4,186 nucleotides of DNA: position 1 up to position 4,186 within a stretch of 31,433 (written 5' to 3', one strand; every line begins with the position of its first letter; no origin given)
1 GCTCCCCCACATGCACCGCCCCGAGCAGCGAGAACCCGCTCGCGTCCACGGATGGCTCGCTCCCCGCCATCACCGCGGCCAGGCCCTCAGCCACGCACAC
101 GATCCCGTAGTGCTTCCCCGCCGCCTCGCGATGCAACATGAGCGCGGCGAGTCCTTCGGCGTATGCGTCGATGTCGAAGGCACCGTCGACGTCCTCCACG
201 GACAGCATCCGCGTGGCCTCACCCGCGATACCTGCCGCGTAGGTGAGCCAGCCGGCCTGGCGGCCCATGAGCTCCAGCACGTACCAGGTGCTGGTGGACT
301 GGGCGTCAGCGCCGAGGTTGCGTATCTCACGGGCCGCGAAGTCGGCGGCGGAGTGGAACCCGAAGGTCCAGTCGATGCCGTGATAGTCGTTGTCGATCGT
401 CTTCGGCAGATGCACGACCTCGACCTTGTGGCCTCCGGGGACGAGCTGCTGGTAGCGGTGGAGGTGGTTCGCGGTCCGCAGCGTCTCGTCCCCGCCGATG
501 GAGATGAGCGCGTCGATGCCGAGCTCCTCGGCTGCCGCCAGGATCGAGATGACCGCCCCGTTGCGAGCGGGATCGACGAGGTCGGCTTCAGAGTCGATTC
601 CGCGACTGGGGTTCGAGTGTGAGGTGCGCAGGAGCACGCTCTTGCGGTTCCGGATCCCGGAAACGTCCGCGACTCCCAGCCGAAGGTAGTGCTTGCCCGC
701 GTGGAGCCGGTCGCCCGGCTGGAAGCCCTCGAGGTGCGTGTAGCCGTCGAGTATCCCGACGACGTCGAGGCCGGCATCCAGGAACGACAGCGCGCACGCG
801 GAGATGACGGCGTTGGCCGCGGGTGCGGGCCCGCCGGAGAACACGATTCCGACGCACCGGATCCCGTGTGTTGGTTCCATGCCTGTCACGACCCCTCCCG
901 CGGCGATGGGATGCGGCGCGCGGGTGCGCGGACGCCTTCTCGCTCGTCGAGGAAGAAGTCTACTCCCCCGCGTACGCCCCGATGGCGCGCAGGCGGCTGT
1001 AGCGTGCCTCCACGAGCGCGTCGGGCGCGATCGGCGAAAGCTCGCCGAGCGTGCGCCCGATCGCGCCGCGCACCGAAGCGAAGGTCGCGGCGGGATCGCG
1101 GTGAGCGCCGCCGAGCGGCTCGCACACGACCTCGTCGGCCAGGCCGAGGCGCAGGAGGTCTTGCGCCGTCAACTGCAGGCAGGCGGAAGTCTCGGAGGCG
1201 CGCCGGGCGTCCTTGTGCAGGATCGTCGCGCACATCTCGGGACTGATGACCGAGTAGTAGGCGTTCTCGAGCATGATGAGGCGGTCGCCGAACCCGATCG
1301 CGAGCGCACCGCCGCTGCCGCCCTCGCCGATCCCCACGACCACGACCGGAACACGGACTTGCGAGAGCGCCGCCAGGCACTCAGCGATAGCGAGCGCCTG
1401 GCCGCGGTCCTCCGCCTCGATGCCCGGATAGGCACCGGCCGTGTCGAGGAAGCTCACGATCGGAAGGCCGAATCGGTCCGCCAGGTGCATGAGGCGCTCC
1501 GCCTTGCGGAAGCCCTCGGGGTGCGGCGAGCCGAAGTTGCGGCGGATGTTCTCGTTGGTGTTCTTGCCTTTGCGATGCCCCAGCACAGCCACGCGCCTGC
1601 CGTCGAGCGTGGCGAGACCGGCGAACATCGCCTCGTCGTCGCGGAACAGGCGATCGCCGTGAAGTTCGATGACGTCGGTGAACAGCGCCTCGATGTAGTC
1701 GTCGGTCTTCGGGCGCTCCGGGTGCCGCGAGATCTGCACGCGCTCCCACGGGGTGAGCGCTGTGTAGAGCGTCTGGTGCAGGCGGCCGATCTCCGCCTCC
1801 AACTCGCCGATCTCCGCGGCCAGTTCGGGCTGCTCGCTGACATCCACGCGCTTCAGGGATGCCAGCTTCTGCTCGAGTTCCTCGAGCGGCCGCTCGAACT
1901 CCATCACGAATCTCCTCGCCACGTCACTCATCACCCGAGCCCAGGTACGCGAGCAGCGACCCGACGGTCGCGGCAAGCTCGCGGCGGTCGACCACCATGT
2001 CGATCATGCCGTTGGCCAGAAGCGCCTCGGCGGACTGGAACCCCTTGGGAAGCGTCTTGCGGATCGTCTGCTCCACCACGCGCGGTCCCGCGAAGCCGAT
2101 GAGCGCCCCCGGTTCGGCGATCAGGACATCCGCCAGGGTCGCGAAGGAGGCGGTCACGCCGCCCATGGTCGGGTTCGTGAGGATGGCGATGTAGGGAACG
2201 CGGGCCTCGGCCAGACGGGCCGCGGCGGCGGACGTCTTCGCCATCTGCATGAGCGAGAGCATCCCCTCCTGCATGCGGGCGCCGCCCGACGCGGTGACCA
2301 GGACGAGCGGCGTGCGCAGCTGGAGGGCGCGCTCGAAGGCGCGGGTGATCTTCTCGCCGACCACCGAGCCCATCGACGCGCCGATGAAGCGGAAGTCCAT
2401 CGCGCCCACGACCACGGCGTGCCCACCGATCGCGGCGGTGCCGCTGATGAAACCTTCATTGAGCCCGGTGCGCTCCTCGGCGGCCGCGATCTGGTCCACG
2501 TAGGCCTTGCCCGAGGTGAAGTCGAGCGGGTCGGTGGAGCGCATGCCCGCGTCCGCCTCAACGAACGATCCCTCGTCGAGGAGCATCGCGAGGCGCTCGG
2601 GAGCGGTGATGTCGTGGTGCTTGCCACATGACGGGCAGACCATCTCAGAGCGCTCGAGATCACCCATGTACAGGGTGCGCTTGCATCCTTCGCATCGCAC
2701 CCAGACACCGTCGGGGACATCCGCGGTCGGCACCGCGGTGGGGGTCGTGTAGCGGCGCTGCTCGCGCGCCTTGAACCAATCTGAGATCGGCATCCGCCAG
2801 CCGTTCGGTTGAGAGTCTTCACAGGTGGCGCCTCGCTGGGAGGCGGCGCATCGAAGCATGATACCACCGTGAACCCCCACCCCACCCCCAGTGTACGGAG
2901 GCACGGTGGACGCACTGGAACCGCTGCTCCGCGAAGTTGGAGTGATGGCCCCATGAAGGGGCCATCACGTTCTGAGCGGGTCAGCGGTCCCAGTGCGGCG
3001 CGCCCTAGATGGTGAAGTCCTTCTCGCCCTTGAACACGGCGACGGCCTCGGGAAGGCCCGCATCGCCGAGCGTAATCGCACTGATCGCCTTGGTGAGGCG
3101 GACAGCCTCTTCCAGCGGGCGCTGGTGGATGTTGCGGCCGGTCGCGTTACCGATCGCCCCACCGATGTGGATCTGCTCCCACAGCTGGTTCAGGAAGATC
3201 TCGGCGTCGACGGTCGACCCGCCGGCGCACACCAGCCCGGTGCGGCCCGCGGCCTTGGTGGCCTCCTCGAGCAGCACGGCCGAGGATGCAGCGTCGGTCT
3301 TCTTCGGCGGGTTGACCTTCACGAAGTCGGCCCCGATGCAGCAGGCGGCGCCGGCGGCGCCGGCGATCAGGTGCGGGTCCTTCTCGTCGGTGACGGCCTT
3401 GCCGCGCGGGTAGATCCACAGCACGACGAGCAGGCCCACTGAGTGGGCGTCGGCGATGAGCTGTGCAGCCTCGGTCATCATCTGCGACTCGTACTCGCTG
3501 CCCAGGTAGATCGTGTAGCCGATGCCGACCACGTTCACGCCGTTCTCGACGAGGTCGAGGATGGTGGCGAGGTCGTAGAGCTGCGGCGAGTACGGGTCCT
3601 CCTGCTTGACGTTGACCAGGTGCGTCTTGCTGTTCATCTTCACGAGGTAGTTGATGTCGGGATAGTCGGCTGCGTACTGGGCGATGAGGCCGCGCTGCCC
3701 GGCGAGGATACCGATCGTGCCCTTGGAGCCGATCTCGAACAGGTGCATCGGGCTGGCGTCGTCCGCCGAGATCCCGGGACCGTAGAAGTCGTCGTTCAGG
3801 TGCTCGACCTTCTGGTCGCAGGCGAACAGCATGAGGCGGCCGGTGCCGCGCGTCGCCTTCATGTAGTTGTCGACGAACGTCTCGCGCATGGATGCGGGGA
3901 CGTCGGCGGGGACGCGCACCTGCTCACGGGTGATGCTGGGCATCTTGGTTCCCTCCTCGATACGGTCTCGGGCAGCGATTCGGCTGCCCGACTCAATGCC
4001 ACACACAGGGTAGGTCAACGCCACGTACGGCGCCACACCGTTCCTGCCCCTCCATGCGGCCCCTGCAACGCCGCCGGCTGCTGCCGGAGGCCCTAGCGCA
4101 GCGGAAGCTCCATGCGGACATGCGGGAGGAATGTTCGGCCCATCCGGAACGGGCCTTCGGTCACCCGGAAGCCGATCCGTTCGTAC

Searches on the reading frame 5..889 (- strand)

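Call 30: search_protein_families(library=pfam, proteins=[window:5-889:-], max_evalue=0.0001)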
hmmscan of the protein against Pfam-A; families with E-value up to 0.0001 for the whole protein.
window:5-889:- (295 aa): 1 family
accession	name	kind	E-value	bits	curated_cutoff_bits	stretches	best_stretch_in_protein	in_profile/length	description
PF00365.25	PFK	-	3.9e-49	167.9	30.9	1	13-271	2-224/277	Phosphofructokinase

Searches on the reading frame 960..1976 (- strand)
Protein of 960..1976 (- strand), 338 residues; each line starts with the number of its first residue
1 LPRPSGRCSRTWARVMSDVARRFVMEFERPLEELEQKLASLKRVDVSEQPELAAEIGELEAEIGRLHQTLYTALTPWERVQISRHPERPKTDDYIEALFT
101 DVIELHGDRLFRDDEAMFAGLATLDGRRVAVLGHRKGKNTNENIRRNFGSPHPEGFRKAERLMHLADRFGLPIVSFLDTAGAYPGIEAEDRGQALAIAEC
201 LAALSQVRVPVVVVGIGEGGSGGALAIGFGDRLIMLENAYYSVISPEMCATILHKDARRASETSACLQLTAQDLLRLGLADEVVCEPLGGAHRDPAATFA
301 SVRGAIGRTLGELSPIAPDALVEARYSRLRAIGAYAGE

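Call 30: search_protein_families(library=pfam, proteins=[window:960-1976:-], max_evalue=0.0001)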
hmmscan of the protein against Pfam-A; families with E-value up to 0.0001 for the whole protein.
window:960-1976:- (338 aa): 2 families
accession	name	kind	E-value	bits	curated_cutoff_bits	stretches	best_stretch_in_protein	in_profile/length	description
PF03255.19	ACCA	-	4e-127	424.1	23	1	25-333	2-310/310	Acetyl co-enzyme A carboxylase carboxyltransferase-like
PF01039.27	Carboxyl_trans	-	4.1e-16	59.1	22.3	1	117-264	284-427/493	Carboxyl transferase domain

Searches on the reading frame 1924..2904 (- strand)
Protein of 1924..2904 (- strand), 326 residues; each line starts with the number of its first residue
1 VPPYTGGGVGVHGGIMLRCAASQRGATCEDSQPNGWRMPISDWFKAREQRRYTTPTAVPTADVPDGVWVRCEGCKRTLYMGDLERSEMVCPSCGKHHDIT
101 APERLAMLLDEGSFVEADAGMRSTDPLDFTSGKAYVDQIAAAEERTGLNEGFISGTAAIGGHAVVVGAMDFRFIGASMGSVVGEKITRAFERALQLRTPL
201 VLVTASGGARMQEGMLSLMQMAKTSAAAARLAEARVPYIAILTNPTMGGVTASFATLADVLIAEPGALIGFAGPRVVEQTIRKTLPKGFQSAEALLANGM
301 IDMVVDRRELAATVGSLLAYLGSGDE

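Call 30: search_protein_families(library=pfam, proteins=[window:1924-2904:-], max_evalue=0.0001)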
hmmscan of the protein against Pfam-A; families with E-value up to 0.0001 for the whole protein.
window:1924-2904:- (326 aa): 2 families
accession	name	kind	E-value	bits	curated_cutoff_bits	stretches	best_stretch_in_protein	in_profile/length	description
PF01039.27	Carboxyl_trans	-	2.2e-21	76.5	22.3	1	100-281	9-177/493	Carboxyl transferase domain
PF17848.7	Zn_ribbon_ACC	-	1.7e-07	31.8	24.5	1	68-93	1-26/26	Acetyl-CoA carboxylase zinc finger domain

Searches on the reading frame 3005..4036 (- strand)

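Call 30: search_protein_families(library=pfam, proteins=[window:3005-4036:-], max_evalue=0.0001)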
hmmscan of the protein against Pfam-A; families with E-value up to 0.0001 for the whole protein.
window:3005-4036:- (343 aa): 1 family
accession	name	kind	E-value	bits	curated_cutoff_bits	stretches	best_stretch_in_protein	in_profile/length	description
PF01791.15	DeoC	-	6.5e-42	144.2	23.8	1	69-306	2-229/229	DeoC/LacD family aldolase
